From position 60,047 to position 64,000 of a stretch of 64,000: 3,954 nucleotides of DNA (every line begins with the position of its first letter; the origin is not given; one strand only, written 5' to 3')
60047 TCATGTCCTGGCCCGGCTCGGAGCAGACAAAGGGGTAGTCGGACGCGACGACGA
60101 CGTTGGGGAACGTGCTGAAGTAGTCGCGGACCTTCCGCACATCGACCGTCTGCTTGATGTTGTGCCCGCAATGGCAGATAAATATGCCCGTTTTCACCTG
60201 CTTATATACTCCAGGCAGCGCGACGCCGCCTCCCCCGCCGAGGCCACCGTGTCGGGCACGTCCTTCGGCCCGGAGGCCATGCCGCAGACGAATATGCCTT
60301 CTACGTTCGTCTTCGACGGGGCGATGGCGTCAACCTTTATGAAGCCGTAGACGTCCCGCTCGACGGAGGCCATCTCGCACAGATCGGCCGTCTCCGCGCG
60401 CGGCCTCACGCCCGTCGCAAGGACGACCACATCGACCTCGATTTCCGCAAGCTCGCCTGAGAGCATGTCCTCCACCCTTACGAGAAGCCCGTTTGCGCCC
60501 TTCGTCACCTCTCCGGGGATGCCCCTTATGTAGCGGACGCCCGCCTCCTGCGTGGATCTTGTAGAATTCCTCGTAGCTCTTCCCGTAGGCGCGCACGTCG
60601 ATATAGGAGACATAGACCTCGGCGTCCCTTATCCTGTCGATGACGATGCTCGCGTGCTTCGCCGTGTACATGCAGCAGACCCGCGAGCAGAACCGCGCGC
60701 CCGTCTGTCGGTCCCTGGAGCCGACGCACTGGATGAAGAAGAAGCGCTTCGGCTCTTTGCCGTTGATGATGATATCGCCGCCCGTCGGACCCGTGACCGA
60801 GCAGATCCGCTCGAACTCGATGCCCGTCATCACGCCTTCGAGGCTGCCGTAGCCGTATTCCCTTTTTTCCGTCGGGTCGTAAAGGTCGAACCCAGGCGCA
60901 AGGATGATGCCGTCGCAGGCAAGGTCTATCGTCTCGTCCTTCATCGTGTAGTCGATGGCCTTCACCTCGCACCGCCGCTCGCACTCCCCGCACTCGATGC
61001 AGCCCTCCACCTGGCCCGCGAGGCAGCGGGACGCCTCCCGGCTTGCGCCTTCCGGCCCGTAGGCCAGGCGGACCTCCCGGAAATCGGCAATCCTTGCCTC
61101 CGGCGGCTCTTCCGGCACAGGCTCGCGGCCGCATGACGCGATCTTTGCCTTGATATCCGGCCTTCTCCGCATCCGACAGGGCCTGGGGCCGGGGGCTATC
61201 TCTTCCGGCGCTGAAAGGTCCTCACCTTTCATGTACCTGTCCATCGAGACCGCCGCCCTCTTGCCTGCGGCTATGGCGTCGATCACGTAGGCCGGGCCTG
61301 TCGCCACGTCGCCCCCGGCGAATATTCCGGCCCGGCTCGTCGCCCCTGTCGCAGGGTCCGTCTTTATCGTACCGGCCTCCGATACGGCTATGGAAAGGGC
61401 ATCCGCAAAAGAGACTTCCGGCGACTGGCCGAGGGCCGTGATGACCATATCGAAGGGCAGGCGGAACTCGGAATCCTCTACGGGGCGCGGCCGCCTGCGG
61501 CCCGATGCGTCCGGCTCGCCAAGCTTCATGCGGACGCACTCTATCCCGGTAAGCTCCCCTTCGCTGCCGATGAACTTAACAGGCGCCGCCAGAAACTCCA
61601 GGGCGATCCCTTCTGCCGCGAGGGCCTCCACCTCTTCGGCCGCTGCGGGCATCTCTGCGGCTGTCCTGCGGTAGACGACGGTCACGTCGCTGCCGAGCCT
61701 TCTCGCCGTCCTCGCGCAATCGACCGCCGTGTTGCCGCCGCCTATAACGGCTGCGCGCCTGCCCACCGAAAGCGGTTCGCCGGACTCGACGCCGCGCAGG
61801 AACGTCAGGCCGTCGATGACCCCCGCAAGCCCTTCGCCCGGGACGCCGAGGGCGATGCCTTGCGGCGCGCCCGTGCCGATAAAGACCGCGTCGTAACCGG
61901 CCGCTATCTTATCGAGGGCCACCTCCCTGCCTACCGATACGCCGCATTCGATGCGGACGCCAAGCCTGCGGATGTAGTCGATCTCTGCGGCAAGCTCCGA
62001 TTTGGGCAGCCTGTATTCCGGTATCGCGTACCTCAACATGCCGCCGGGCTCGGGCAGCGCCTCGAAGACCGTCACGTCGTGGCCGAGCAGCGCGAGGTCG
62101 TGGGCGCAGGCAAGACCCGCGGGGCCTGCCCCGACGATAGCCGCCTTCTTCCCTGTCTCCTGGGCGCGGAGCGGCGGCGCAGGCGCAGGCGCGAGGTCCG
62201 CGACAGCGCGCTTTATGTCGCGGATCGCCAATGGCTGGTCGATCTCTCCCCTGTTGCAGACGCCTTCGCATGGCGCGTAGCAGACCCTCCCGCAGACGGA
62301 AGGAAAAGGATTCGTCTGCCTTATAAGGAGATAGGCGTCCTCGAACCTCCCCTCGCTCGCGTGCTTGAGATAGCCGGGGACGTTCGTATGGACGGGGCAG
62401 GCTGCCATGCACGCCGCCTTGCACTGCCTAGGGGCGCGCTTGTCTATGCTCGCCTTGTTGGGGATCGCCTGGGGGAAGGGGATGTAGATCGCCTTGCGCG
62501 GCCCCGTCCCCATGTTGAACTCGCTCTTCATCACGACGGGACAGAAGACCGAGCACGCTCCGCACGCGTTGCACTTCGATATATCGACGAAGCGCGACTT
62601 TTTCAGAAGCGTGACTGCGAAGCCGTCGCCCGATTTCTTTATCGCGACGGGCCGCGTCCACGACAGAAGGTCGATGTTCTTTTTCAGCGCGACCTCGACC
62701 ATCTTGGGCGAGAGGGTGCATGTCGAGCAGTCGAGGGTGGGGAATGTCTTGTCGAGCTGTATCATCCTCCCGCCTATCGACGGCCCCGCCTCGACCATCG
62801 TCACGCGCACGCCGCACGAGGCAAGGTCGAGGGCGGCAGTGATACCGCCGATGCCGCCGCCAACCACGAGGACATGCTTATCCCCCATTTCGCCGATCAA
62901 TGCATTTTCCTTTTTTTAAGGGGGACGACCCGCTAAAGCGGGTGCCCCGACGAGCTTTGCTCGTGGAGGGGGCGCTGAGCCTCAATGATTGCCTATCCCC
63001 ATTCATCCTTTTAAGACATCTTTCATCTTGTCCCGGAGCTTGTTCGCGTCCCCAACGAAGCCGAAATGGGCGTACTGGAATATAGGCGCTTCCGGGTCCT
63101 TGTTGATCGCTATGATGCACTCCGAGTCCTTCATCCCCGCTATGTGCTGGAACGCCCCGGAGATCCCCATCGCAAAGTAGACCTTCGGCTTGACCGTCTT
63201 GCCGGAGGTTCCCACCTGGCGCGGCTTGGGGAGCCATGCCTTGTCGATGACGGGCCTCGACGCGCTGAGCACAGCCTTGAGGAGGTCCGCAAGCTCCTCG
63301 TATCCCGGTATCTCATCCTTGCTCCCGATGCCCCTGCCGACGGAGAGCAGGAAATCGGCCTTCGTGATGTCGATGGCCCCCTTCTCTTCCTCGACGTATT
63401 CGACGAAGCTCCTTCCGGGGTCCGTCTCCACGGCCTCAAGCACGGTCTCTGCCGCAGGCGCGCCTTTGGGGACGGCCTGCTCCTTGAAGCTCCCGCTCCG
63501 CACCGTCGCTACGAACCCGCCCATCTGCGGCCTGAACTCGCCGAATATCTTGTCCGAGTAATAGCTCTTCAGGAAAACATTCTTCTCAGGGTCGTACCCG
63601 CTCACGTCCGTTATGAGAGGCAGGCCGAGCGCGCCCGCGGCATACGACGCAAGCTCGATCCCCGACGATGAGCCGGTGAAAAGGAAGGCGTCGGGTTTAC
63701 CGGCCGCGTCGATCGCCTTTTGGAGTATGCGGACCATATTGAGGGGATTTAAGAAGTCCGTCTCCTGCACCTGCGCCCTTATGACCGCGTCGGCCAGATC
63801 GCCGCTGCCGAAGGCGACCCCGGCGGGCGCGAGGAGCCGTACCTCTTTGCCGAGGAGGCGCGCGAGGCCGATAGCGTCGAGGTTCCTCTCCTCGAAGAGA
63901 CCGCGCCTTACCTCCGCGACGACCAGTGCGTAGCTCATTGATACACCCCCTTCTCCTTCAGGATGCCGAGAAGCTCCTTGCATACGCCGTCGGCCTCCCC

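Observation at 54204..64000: etfBA-hdrL-hdrA-mvhD-FeS-hdrC-hdrB-hdrA' cluster: a candidate flavin-based electron-bifurcation machine with no obvious partner enzyme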

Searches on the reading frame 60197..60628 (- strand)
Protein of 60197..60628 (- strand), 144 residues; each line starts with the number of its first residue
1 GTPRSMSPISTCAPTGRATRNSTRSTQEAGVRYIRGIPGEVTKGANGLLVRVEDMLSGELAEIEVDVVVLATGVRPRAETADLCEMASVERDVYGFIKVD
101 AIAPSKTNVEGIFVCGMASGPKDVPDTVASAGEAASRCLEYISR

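Call 5: search_protein_families(library=pfam, proteins=[window:60197-60628:-], max_evalue=0.01)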
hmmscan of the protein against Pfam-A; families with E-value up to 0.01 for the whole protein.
window:60197-60628:- (144 aa): 1 family
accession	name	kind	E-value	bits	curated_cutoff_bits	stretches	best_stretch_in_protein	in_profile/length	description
PF07992.20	Pyr_redox_2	-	2.7e-09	37.3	26.1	1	28-131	195-287/291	Pyridine nucleotide-disulphide oxidoreductase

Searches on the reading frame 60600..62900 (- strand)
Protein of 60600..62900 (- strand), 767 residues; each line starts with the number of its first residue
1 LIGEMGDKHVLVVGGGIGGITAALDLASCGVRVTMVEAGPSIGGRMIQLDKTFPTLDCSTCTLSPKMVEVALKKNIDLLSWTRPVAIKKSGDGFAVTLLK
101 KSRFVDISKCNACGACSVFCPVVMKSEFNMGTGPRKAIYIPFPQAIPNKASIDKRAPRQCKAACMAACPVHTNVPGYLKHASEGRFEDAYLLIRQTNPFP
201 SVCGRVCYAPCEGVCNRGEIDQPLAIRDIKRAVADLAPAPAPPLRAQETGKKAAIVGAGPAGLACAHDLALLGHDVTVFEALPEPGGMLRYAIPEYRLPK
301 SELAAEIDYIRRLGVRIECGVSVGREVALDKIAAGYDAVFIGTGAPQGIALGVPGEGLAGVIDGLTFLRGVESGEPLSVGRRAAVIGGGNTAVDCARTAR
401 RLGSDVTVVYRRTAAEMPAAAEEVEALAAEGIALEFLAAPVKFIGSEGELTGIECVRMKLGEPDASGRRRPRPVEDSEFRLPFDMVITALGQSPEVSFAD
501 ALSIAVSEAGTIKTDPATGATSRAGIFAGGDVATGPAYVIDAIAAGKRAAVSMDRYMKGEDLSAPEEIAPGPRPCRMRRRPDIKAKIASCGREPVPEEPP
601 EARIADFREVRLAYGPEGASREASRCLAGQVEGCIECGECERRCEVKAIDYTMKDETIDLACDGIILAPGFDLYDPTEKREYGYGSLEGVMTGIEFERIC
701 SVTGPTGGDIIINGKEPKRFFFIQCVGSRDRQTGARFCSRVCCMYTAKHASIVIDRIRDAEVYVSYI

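Call 5: search_protein_families(library=pfam, proteins=[window:60600-62900:-], max_evalue=0.01)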
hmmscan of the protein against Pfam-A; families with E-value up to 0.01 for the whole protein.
window:60600-62900:- (767 aa): 23 families
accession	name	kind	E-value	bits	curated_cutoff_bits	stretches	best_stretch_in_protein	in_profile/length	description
PF07992.20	Pyr_redox_2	-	2.6e-45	155.5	26.1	2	252-546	2-291/291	Pyridine nucleotide-disulphide oxidoreductase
PF00070.33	Pyr_redox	-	2.4e-20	73.2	22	3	382-446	1-69/82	Pyridine nucleotide-disulphide oxidoreductase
PF14691.11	Fer4_20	-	4.1e-20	72.1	25.8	1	159-237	26-108/113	Dihydroprymidine dehydrogenase domain II, 4Fe-4S cluster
PF13450.12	NAD_binding_8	-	1.3e-19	70.6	21.9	2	255-289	1-35/68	NAD(P)-binding Rossmann-like domain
PF13738.12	Pyr_redox_3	-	2.9e-17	63.3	30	3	380-530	164-305/305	Pyridine nucleotide-disulphide oxidoreductase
PF01266.30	DAO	-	2e-12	47.8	27.9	2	253-287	2-37/353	FAD dependent oxidoreductase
PF00890.30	FAD_binding_2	-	7.7e-12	45.5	20.4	2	9-44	1-36/414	FAD binding domain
PF12831.13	FAD_oxidored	-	9.1e-12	45.4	27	1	10-46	2-38/416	FAD dependent oxidoreductase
PF01593.30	Amino_oxidase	-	1e-08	35.3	19.8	2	261-287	2-28/443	Flavin containing amine oxidoreductase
PF03486.20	HI0933_like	-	1.9e-08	34.5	50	1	252-287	2-37/244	HI0933-like protein Rossmann domain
PF13241.12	NAD_binding_7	-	1.6e-07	32.3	22.1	0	5-37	5-37/104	Putative NAD(P)-binding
PF01262.27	AlaDh_PNT_C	-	2.2e-07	31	23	0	382-415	30-63/214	Alanine dehydrogenase/PNT, C-terminal domain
PF01134.28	GIDA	-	3.8e-07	30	22.1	1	10-77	2-57/391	Glucose inhibited division protein A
PF01494.25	FAD_binding_3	-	2e-06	27.7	22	2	9-38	3-32/349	FAD binding domain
PF01946.23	Thi4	-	4e-06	26.7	26.2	0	7-47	17-58/235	Thi4 family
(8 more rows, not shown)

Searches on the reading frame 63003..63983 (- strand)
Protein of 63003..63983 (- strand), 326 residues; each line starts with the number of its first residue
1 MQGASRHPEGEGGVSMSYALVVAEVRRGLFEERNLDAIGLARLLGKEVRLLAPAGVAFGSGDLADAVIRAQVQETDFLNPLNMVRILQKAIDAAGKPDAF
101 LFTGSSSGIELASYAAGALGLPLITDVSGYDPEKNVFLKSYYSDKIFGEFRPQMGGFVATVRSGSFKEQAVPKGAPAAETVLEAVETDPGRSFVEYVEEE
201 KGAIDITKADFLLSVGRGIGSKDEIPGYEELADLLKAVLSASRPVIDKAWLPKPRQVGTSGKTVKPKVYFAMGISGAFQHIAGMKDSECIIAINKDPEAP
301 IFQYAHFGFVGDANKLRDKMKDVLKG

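Call 5: search_protein_families(library=pfam, proteins=[window:63003-63983:-], max_evalue=0.01)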
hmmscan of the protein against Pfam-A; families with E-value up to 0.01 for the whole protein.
window:63003-63983:- (326 aa): 2 families
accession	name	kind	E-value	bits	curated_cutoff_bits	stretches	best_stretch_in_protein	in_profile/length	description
PF00766.25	ETF_alpha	-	2.7e-31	107.8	27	1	205-285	1-81/81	Electron transfer flavoprotein FAD-binding domain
PF01012.27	ETF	-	2.7e-14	53.8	26.7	1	20-182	2-176/181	Electron transfer flavoprotein domain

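Call 6: find_encoding_contigs(protein=window:63003-63983:-, flank=10000, max_places=6)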
Protein window:63003-63983:- (326 aa): no gene with exactly this product is on record in the collection.

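Call 7: find_encoding_contigs(protein=window:63003-63938:-, flank=10000, max_places=6)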
Protein window:63003-63938:- (311 aa): 1 contig read that carries it; 1 place shown.
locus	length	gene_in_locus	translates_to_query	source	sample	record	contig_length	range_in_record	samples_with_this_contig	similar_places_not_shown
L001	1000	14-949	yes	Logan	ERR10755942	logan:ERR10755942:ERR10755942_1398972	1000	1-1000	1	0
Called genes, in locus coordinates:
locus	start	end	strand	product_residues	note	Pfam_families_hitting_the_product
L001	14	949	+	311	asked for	PF01012:ETF, PF00766:ETF_alpha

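Call 49: search_solved_structures(query=window:63003-63938:-, max_evalue=1e-10)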
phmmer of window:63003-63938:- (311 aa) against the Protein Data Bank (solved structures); distinct sequences matched with E-value up to 1e-10: 14.
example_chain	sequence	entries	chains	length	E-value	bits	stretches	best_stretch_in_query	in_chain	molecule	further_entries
5ow0_A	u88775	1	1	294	8.3e-42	146.9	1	36-304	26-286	Electron transfer flavoprotein, alpha subunit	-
5ol2_A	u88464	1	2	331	2.9e-40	141.9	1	68-304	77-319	Electron transfer flavoprotein large subunit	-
1o94_D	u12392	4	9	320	1.5e-38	136.2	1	5-307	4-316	ELECTRON TRANSFER FLAVOPROTEIN ALPHA-SUBUNIT | ELECTRON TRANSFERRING FLAVOPROTEIN ALPHA-SUBUNIT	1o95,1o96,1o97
3clu_D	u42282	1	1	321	2.5e-38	135.5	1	1-307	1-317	Electron transfer flavoprotein subunit alpha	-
3clt_D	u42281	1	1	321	4.8e-38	134.6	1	1-307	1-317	Electron transfer flavoprotein subunit alpha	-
3clr_D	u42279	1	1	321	6.9e-38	134.1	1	1-307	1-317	Electron transfer flavoprotein subunit alpha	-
3cls_D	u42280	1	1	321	9.5e-38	133.6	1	1-307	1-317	Electron transfer flavoprotein subunit alpha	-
1efp_A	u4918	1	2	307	2.3e-36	129.1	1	91-298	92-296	PROTEIN (ELECTRON TRANSFER FLAVOPROTEIN)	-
1efv_A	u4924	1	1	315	1.5e-33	119.8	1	90-310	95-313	ELECTRON TRANSFER FLAVOPROTEIN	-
1t9g_R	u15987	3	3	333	2.1e-33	119.3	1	90-310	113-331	Electron transfer flavoprotein alpha-subunit, mitochondrial | Electron transfer flavoprotein alpha-subunit, mitochondrial precursor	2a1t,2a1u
6fah_A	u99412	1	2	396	5.3e-33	118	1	44-301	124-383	Caffeyl-CoA reductase-Etf complex subunit CarE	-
7koe_B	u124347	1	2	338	1e-32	117.1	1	73-302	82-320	Electron transfer flavoprotein, alpha subunit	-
7qh2_A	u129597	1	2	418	1.4e-30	110.1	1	178-307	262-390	Lactate dehydrogenase (NAD(+),ferredoxin) subunit LctC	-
4kpu_A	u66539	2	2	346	2.1e-30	109.5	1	133-302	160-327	Electron transfer flavoprotein alpha subunit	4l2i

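Call 55: search_protein_families(library=ncbifam, proteins=[window:63003-63938:-], max_evalue=0.00001)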
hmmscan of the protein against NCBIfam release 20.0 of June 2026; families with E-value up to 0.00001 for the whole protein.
window:63003-63938:- (311 aa): 5 families
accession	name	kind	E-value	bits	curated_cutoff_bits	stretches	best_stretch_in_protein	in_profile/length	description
NF042970.1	AcrlCoAredClosAcrA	equivalog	4.3e-44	151.1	600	1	133-307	178-355/360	acryloyl-CoA reductase electron transfer subunit beta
NF002889.0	PRK03363.1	equivalog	8.1e-33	114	549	1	184-302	185-304/313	electron transfer flavoprotein subunit alpha/FixB family protein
NF038209.1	mft_etfA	equivalog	4.2e-32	111.7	240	1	36-308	29-301/303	mycofactocin-associated electron transfer flavoprotein alpha subunit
NF008884.0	PRK11916.1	equivalog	2.7e-26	92.7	528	1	187-301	187-302/312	electron transfer flavoprotein subunit alpha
NF051845.1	EtFlavAlphaProt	equivalog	9.9e-26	90.6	600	1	183-302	276-392/406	electron transfer flavoprotein subunit alpha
